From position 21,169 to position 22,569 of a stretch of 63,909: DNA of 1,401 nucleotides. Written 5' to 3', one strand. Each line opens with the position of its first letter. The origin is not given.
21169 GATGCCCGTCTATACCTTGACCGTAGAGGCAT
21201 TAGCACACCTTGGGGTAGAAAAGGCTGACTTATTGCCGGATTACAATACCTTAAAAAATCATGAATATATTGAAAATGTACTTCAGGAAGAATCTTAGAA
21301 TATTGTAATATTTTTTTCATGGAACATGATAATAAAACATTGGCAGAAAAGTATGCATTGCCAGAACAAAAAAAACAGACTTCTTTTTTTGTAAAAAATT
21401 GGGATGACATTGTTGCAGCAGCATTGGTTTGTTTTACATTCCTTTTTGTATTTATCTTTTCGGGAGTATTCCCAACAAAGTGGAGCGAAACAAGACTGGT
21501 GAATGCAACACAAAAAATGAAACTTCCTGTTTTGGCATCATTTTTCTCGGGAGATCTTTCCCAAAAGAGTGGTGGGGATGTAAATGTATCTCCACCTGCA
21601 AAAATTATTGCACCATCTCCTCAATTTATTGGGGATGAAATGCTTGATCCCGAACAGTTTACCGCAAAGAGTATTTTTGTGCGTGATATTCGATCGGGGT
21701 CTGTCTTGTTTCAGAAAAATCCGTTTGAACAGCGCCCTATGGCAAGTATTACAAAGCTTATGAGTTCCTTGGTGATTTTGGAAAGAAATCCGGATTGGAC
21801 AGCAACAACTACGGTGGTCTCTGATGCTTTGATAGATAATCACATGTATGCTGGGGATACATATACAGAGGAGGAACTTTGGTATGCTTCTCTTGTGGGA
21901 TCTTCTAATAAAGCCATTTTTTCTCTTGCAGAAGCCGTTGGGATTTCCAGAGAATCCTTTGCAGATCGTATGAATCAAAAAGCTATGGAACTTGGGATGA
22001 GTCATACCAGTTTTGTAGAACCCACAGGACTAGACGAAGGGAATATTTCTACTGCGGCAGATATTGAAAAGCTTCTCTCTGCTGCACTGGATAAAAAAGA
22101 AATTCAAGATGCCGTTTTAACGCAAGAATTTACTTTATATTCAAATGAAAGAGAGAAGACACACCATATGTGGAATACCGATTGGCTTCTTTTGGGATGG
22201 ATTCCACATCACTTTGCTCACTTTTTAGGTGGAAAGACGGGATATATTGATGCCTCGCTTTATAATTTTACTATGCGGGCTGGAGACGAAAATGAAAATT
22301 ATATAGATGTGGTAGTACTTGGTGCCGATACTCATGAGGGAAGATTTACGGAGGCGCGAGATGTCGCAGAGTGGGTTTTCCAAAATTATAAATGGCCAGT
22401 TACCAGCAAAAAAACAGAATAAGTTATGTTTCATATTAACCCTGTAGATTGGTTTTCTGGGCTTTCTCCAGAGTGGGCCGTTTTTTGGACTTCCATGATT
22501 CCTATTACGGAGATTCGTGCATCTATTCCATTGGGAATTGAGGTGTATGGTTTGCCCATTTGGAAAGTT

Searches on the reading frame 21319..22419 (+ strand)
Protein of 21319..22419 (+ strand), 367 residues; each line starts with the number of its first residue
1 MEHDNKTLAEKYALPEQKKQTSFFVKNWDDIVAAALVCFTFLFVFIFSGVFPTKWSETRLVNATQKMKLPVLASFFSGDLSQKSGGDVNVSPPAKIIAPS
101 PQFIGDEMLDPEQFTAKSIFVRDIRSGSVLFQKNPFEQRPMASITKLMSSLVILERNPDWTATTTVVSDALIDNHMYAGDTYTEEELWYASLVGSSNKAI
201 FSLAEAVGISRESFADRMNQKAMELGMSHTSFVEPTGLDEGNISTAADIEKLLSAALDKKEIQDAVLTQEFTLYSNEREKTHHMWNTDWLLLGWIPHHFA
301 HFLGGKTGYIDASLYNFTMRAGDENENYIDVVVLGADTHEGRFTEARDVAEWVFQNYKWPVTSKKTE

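Call 102: search_protein_families(library=pfam, max_evalue=0.00001, proteins=[window:21319-22419:+])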
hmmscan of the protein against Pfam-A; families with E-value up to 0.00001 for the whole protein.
window:21319-22419:+ (367 aa): 1 family
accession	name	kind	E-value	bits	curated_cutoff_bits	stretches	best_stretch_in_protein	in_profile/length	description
PF00768.25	Peptidase_S11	-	1.4e-37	129.9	27.6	1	111-337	7-238/239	D-alanyl-D-alanine carboxypeptidase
